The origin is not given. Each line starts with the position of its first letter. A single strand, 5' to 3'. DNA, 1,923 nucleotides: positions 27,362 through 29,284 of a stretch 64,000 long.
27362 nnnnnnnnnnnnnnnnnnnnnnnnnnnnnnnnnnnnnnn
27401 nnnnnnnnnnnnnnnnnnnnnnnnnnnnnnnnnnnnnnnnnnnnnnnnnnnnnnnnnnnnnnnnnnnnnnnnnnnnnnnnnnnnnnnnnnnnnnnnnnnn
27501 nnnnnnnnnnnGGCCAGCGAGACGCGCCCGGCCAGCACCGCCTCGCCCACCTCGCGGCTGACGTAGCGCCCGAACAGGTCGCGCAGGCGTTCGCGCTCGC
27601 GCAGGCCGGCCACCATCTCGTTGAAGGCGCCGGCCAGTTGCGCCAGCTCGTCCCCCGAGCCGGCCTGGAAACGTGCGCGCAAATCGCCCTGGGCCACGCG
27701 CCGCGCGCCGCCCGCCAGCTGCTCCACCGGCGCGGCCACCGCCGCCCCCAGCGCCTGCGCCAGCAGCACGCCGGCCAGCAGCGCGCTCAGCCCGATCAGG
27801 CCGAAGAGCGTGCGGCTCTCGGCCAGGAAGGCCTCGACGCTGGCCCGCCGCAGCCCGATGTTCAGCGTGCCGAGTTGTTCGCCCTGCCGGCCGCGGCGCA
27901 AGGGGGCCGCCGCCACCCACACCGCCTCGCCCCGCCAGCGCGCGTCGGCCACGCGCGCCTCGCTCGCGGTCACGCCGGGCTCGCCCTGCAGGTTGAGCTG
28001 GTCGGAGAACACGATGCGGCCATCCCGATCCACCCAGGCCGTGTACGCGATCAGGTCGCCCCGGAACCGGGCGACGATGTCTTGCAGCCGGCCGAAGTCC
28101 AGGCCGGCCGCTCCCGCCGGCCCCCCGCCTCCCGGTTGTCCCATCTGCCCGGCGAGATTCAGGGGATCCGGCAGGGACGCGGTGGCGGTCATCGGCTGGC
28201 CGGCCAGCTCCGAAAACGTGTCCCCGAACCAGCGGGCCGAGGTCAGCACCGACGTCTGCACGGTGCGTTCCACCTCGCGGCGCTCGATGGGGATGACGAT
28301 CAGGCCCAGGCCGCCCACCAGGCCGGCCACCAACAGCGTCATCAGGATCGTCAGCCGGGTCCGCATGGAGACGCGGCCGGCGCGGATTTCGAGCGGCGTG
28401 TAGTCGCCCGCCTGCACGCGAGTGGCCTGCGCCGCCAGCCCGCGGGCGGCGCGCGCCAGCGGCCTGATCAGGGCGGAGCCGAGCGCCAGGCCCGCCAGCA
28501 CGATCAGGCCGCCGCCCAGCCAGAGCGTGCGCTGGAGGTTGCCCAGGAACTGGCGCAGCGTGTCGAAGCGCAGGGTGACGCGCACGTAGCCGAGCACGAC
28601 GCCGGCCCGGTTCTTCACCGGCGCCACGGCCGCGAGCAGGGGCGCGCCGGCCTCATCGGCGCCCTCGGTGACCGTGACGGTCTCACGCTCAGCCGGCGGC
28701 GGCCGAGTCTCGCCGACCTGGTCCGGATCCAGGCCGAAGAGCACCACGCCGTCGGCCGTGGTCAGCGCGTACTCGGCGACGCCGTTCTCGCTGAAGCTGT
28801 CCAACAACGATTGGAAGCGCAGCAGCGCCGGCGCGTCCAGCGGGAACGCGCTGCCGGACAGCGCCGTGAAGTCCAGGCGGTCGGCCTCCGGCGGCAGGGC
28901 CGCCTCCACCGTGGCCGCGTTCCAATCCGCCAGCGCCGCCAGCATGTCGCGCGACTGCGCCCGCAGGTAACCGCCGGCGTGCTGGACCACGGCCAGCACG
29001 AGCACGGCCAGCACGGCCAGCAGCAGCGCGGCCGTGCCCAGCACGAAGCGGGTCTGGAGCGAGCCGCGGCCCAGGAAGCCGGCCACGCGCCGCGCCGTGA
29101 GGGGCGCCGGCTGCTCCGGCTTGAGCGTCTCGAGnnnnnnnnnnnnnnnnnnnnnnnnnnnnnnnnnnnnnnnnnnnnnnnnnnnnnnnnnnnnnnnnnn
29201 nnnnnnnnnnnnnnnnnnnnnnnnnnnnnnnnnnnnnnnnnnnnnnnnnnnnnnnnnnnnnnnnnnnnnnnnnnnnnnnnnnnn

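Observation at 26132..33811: Candidate new system: ABC (FtsX/MacB) permease fused to a nucleotidyl cyclase, with its own ATPase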

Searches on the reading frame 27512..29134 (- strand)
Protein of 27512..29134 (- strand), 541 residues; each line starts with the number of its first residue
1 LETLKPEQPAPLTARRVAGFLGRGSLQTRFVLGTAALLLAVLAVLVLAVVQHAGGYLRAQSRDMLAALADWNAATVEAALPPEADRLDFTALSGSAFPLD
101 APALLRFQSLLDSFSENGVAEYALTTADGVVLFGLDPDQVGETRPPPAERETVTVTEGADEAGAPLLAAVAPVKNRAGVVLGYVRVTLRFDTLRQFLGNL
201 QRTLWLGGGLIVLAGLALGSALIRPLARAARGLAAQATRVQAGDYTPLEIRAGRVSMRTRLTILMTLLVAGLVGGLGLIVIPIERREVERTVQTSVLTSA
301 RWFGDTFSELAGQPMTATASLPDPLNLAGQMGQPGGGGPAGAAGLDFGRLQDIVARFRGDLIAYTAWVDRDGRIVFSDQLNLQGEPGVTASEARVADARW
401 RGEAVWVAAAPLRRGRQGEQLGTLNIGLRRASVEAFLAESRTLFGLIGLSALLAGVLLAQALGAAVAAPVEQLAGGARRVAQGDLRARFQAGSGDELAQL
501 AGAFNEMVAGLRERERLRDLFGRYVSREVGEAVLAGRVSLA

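Call 22: search_solved_structures(query=window:27512-29134:-, max_evalue=1)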
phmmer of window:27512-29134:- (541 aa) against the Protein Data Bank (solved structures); distinct sequences matched with E-value up to 1: 4.
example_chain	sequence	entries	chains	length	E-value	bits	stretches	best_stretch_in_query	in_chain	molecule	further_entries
5jjj_B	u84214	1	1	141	0.00068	21.7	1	441-512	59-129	Sensory rhodopsin II transducer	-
2f95_B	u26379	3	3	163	0.0018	20.4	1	441-512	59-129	Sensory rhodopsin II transducer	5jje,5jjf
4gyc_B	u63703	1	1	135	0.0021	20.1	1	441-512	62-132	Sensory rhodopsin II transducer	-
5jjn_B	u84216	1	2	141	0.0036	19.3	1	441-512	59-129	Sensory rhodopsin II transducer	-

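Call 47: predict_structure(alignment_id=A3)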
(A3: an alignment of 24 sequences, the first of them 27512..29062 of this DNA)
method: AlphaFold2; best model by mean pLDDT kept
length: 517 residues; sequences in the alignment: 24
mean_pLDDT: 83.8   pTM: 0.74
mean pLDDT of the five models: 83.8, 80.4, 78.0, 77.7, 77.7
residues with pLDDT >= 90: 219; 70-90: 235; 50-70: 48; < 50: 15
segments of 3 or more residues with pLDDT < 50: 293-297, 312-319
pLDDT, mean of each block of 10 residues (from residue 1): 84 93 92 90 91 88 86 72 80 89 94 91 94 92 96 95 91 92 95 89 79 76 68 84 92 91 91 89 79 51 52 46 71 81 94 89 94 93 95 90 93 92 90 85 78 78 76 75 80 74 69 64
secondary structure, 60 per line:
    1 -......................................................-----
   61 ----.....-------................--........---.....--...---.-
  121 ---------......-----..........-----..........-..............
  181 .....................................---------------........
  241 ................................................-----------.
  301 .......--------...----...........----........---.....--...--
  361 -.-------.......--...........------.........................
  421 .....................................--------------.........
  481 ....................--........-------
elements in order: H2-55 H65-69 H77-92 E95-102 E106-110 E130-135 E141-150 E156-165 H167-217 H233-288 H300-307 H323-333 E338-345 E349-353 E370-376 E379-389 E396-405 H406-457 H472-500 H503-510

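Call 50: fold_search(model_id=the predicted structure, library=pdb)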
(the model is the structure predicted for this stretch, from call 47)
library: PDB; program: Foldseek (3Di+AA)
matches with E <= 10: 1023; with E <= 0.001: 30
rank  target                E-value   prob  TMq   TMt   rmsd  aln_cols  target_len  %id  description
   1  9a5d_A                1.6e-12  1.00  0.33  0.29  57.5       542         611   11  Integrative model of WALK-YYCH by crosslinking MS and deep learning (released 2024-09-18)
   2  9a65_B                5.6e-07  1.00  0.29  0.24  22.4       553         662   10  Integrative model of YVAQ-MCPB by crosslinking MS and deep learning (released 2024-09-18)
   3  9a69_B                8.2e-07  1.00  0.26  0.22  21.9       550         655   12  Integrative model of MCPB-MCPC by crosslinking MS and deep learning (released 2024-09-18)
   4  5ltv_D                3.6e-05  1.00  0.17  0.33  20.6       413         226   11  LIGAND BINDING DOMAIN OF PSEUDOMONAS AERUGINOSA PAO1 AMINO ACID CHEMORECPETOR PCTC IN COMPLEX WITH GABA (released 2017-09-20)
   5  5ltv_E                5.5e-05  1.00  0.16  0.31  18.5       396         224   11  LIGAND BINDING DOMAIN OF PSEUDOMONAS AERUGINOSA PAO1 AMINO ACID CHEMORECPETOR PCTC IN COMPLEX WITH GABA (released 2017-09-20)
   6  9a72_A                1.1e-04  1.00  0.19  0.32  38.0       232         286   13  Integrative model of YFMS-CHEW by crosslinking MS and deep learning (released 2024-09-18)
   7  5ltv_C                1.3e-04  1.00  0.16  0.31  18.2       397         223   11  LIGAND BINDING DOMAIN OF PSEUDOMONAS AERUGINOSA PAO1 AMINO ACID CHEMORECPETOR PCTC IN COMPLEX WITH GABA (released 2017-09-20)
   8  7dud_A                1.5e-04  1.00  0.16  0.48   4.7       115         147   12  Crystal Structure of erWalK (released 2022-01-19)
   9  2j80_B                2.1e-04  1.00  0.14  0.49   4.0        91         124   21  Structure of Citrate-bound Periplasmic Domain of Sensor Histidine Kinase CitA (released 2007-10-23)
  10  4jgo_B                2.3e-04  1.00  0.17  0.37   8.5       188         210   15  The crystal structure of sporulation kinase d sensor domain from Bacillus subtilis subsp. (released 2013-05-15)
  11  2j80_A                2.6e-04  1.00  0.14  0.48   4.0        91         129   21  Structure of Citrate-bound Periplasmic Domain of Sensor Histidine Kinase CitA (released 2007-10-23)
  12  8biy_C                2.8e-04  1.00  0.15  0.53   4.0        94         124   17  Citrate-free extracytoplasmic PAS domain mutant R93A of sensor histidine kinase CitA from Geobacillus thermodenitrific (released 2023-11-15)
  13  5t7m_B                2.8e-04  0.98  0.14  0.25  20.1       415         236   13  LIGAND BINDING DOMAIN OF PSEUDOMONAS AERUGINOSA PAO1 AMINO ACID CHEMORECEPTOR PCTA IN COMPLEX WITH L-TRP (released 2017-09-20)
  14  5t65_B                2.9e-04  0.98  0.13  0.25  20.7       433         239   12  LIGAND BINDING DOMAIN OF PSEUDOMONAS AERUGINOSA PAO1 AMINO ACID CHEMORECEPTOR PCTA IN COMPLEX WITH L-ILE (released 2017-09-13)
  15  9mrh_B                4.3e-04  1.00  0.15  0.20   4.1        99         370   20  Fluorescence lifetime-readout citrate sensor (released 2025-11-12)
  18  8biy_A                5.4e-04  1.00  0.15  0.53   4.1        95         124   17  Citrate-free extracytoplasmic PAS domain mutant R93A of sensor histidine kinase CitA from Geobacillus thermodenitrific (released 2023-11-15)
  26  6pyi                  8.8e-04  0.99  0.16  0.32  16.2       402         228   10  Crystal structure of ligand-binding domain of Pseudomonas fluorescens chemoreceptor CtaA (released 2020-03-18)
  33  8a52_A                1.2e-03  0.99  0.18  0.23   7.9       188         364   16  Crystal structure of a chimeric LOV-Histidine kinase SB2F1 (asymmetrical variant, trigonal form with long c-axis) (released 2023-12-27)
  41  8a3u                  2.5e-03  0.98  0.18  0.24   7.8       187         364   15  Crystal structure of a chimeric LOV-Histidine kinase SB2F1 (symmetrical variant, trigonal form with short c-axis) (released 2023-12-20)
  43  6w3r_B                2.8e-03  1.00  0.18  0.33   8.2       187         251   14  Crystal structure of ligand-binding domain of Campylobacter jejuni chemoreceptor Tlp3 in complex with 3-methylisoleuci (released 2020-05-20)
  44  6pxy                  2.8e-03  0.97  0.13  0.26  18.5       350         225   10  Crystal structure of ligand-binding domain of Pseudomonas fluorescens chemoreceptor CtaA in complex with L-alanine (released 2020-03-18)
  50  7tbn_A                3.3e-03  0.84  0.12  0.15  24.9       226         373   11  LOV2-DARPIN fusion : D11 (released 2023-07-05)
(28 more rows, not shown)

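Call 72: search_protein_representatives(protein=window:27512-29134:-)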
Query: 541 residues. Proteins with E-value up to 0.001 (for the whole library): 6833; up to 1e-10: 264; up to 1e-30: 26. The best 150 are listed.
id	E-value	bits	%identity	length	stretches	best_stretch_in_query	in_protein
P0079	4.9e-136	470.9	48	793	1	1-540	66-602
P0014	6.1e-134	464.0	49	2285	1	1-540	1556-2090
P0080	2.1e-125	435.8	67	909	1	1-355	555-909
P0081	6.6e-121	421.0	49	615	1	68-541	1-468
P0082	2.4e-111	389.4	42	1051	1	1-540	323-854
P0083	8.3e-111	387.7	46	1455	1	1-540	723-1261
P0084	2.3e-106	373.0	44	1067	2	2-540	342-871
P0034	1.4e-104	367.1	43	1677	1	12-540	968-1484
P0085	6.1e-101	355.1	42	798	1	11-540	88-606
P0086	5.2e-100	352.0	44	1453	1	26-540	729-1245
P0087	4.9e-97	342.2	41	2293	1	1-540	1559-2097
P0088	7.3e-96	338.4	43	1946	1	25-540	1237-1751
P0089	3.6e-88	313.0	37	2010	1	2-541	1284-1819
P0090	3.4e-86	306.5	40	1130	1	14-540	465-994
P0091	2.3e-82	293.8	41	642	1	99-541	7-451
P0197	3.2e-12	62.4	51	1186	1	451-540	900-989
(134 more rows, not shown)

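Call 74: find_encoding_contigs(protein=P0079, flank=8000, max_places=2)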
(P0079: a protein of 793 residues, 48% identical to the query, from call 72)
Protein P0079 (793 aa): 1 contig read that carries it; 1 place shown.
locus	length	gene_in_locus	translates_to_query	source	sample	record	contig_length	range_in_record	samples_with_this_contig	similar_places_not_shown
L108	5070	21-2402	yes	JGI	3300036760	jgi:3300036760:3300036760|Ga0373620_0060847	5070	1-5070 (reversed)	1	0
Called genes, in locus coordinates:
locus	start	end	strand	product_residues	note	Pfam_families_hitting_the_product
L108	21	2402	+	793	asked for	PF00672:HAMP, PF00211:Guanylate_cyc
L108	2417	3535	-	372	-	PF06925:MGDG_synth, PF00534:Glycos_transf_1 (weak), PF04101:Glyco_tran_28_C, PF13692:Glyco_trans_1_4 (weak)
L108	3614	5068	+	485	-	?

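Call 75: find_encoding_contigs(protein=P0085, flank=8000, max_places=2)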
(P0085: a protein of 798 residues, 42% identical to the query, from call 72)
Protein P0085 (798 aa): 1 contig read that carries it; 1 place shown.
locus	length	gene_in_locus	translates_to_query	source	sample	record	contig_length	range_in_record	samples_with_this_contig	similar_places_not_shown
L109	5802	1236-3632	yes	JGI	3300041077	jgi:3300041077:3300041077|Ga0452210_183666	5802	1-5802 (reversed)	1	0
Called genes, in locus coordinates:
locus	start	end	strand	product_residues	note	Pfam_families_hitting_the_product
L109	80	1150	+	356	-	-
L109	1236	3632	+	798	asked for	PF00672:HAMP, PF00211:Guanylate_cyc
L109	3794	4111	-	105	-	PF04214:DUF411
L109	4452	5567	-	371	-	PF01008:IF-2B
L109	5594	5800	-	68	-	?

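Call 85: search_protein_families(library=pfam, proteins=[P0197], max_evalue=0.001)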
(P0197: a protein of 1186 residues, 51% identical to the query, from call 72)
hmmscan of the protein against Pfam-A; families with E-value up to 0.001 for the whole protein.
P0197 (1186 aa): 3 families
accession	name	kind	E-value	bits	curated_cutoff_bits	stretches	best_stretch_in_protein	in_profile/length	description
PF02687.27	FtsX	-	5.9e-33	113.9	25.5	2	254-371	2-120/120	FtsX-like permease C-terminal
PF12704.14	MacB_PCD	-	5.6e-25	89.3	27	2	18-224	1-206/207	MacB-like periplasmic core domain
PF00211.25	Guanylate_cyc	-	8.4e-24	84.6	21.9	1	995-1174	8-177/183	Adenylate and Guanylate cyclase catalytic domain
